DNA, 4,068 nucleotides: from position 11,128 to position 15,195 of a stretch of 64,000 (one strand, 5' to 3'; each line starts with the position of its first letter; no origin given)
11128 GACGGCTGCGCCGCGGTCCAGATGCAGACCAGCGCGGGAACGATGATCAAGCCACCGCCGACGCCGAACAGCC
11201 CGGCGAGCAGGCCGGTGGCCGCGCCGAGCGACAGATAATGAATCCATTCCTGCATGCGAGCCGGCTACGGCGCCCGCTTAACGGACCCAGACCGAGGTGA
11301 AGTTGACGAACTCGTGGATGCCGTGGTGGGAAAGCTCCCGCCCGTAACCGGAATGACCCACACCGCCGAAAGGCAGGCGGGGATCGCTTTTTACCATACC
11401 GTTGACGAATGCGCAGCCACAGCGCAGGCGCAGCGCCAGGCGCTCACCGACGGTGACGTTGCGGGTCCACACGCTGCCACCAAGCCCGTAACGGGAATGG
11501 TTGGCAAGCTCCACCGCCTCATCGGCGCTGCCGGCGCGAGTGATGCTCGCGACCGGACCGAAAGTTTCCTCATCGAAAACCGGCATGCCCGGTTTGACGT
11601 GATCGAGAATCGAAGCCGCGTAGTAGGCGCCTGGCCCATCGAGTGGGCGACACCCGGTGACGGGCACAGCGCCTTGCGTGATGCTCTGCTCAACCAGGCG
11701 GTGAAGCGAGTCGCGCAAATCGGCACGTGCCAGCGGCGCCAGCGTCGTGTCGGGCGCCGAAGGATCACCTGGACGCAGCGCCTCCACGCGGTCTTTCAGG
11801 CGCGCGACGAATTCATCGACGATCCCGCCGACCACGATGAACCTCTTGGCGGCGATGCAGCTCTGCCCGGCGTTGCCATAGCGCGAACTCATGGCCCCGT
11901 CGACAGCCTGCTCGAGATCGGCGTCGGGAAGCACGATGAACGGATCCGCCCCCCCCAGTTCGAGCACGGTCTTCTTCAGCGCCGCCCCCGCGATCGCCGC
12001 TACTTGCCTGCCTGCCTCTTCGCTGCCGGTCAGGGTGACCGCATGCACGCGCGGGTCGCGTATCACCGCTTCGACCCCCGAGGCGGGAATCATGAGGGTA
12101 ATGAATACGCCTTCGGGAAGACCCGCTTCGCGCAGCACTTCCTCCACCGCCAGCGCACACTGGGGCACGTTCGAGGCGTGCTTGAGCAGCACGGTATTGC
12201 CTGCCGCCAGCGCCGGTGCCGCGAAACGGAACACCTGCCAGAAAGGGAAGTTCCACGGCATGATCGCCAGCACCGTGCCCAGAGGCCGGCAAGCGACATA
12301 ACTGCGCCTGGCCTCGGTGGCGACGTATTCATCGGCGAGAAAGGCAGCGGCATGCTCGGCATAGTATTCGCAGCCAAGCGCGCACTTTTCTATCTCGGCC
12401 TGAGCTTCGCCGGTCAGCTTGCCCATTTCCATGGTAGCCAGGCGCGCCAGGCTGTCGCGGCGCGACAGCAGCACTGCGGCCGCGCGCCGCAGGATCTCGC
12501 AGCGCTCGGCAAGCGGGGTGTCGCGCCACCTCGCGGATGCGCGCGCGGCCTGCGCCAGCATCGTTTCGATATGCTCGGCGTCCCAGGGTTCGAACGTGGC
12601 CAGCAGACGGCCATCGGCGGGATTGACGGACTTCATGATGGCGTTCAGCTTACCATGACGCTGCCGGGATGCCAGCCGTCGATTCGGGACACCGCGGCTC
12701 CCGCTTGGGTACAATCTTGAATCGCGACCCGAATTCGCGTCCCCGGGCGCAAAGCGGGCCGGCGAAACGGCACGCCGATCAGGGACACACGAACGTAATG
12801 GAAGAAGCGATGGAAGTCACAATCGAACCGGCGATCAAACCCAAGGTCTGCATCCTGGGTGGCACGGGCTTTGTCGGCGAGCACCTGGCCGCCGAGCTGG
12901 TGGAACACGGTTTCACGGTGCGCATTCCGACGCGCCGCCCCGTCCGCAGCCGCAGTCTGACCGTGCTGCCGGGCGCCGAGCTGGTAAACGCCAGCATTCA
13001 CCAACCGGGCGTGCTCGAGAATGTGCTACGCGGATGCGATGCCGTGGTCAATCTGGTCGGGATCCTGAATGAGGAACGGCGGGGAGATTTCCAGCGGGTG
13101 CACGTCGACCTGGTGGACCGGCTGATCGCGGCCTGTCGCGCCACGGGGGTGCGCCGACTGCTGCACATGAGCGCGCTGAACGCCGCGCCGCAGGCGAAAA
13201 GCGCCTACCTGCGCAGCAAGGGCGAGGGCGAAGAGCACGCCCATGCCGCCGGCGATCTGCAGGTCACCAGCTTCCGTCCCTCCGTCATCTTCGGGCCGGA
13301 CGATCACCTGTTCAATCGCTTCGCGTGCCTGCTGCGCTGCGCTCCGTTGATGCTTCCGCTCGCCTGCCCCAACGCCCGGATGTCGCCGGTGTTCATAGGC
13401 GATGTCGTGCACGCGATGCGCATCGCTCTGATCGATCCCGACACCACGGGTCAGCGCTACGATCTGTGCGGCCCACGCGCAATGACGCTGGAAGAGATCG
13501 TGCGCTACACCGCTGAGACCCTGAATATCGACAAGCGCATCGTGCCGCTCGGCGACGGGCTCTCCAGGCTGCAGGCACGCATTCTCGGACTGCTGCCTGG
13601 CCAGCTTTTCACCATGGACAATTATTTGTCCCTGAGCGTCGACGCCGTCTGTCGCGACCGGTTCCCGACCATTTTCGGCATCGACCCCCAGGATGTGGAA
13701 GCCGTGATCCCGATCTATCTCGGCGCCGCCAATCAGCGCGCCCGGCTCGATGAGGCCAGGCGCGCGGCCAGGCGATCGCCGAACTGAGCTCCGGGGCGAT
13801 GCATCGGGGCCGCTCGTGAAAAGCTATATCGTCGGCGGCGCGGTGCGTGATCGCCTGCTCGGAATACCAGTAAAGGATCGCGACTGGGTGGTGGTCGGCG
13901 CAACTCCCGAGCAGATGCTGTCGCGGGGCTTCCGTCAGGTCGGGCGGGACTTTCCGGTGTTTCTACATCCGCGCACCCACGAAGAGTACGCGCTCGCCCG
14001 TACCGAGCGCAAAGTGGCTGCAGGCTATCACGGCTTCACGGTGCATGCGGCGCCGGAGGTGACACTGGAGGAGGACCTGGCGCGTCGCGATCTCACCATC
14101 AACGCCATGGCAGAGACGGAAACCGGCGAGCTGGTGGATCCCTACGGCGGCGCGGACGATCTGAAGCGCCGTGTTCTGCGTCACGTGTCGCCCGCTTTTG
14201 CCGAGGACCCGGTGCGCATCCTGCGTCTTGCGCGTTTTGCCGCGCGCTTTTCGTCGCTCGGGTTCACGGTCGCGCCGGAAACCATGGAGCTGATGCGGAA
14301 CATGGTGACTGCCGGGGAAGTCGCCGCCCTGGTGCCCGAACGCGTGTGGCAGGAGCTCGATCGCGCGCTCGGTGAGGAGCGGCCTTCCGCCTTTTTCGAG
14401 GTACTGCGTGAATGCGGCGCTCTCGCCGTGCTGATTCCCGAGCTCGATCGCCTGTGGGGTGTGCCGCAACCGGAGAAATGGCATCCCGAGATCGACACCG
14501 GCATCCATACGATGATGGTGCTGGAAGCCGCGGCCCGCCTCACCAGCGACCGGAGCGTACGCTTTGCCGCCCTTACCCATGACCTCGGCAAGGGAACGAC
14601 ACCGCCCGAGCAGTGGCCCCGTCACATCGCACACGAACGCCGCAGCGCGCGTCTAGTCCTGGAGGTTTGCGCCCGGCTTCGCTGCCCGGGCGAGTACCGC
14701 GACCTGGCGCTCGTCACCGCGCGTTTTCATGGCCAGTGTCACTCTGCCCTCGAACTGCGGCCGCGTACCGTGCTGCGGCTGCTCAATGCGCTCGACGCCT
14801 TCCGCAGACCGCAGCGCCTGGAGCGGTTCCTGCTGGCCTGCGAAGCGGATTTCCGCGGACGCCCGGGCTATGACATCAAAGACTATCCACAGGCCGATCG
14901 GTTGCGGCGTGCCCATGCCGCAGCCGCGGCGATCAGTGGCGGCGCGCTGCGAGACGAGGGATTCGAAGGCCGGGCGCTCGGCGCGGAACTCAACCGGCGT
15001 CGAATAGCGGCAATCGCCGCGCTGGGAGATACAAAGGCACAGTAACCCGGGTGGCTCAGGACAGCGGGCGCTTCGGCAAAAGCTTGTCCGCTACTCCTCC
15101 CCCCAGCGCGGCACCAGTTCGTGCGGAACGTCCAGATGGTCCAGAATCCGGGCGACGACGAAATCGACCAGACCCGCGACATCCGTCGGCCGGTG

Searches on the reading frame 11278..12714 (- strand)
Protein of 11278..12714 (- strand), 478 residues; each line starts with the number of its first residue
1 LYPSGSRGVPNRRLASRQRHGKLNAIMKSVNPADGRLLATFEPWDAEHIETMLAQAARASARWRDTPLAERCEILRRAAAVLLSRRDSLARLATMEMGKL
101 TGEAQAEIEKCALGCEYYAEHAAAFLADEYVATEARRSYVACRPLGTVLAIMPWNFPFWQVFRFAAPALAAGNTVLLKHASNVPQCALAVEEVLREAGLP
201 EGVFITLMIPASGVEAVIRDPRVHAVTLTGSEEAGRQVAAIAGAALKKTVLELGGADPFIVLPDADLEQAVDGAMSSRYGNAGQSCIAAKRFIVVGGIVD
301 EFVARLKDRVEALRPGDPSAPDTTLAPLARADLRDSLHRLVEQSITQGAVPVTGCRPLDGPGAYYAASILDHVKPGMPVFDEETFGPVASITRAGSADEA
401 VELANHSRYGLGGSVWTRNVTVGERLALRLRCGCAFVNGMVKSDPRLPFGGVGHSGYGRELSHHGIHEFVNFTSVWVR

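Call 78: search_protein_families(library=pfam, proteins=[window:11278-12714:-], max_evalue=0.00001)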
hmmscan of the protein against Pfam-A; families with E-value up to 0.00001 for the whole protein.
window:11278-12714:- (478 aa): 1 family
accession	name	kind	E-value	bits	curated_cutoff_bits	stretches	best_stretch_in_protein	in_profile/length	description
PF00171.27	Aldedh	-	3.3e-138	461.5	23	1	27-475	9-461/461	Aldehyde dehydrogenase family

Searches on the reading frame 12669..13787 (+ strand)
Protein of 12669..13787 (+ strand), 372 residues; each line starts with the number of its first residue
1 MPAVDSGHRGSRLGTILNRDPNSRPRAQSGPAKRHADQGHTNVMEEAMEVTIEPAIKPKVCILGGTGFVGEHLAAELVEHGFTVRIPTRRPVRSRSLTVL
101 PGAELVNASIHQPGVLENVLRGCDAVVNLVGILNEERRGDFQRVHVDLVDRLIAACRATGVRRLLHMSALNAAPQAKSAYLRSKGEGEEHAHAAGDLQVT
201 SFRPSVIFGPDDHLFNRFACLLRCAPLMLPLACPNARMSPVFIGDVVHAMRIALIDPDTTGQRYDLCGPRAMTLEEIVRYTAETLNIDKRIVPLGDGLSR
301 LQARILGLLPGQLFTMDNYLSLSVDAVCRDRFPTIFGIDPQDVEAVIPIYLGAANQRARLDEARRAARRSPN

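Call 78: search_protein_families(library=pfam, proteins=[window:12669-13787:+], max_evalue=0.00001)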
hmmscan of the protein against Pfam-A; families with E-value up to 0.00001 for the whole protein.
window:12669-13787:+ (372 aa): 4 families
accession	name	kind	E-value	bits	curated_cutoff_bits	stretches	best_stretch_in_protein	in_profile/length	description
PF01370.27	Epimerase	-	2.3e-20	73.5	20.9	1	60-264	1-237/240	NAD dependent epimerase/dehydratase family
PF13460.12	NAD_binding_10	-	4.6e-16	59.7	27.2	1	64-206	1-145/184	NAD(P)H-binding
PF01073.25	3Beta_HSD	-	2.5e-13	50.1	22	1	62-175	2-122/280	3-beta hydroxysteroid dehydrogenase/isomerase family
PF05368.20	NmrA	-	3.7e-10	40.3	27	1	58-173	3-111/298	NmrA-like family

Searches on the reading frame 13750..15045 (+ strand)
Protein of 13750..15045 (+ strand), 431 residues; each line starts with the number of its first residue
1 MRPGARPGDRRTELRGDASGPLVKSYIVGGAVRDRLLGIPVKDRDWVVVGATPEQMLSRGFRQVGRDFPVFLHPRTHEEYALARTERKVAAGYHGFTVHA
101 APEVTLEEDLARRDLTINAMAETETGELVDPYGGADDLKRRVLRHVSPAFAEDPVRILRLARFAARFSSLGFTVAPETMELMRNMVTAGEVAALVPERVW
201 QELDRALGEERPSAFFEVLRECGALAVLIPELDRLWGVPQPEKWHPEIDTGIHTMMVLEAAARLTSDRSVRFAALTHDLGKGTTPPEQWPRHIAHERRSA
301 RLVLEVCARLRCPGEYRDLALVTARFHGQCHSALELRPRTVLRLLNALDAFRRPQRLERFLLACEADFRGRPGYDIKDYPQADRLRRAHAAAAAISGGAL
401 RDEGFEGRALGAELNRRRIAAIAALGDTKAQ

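Call 78: search_protein_families(library=pfam, proteins=[window:13750-15045:+], max_evalue=0.00001)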
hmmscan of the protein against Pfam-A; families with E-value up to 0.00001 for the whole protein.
window:13750-15045:+ (431 aa): 3 families
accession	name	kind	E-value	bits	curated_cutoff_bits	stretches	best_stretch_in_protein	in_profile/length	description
PF01743.26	PolyA_pol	-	9.6e-21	74.9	23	1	26-144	2-126/126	Poly A polymerase head domain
PF12627.12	PolyA_pol_RNAbd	-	7.2e-13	48.5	22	1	171-233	1-61/64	Probable RNA and SrmB- binding site of polymerase A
PF01966.28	HD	-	2.1e-07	31.6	22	1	251-328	2-87/116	HD domain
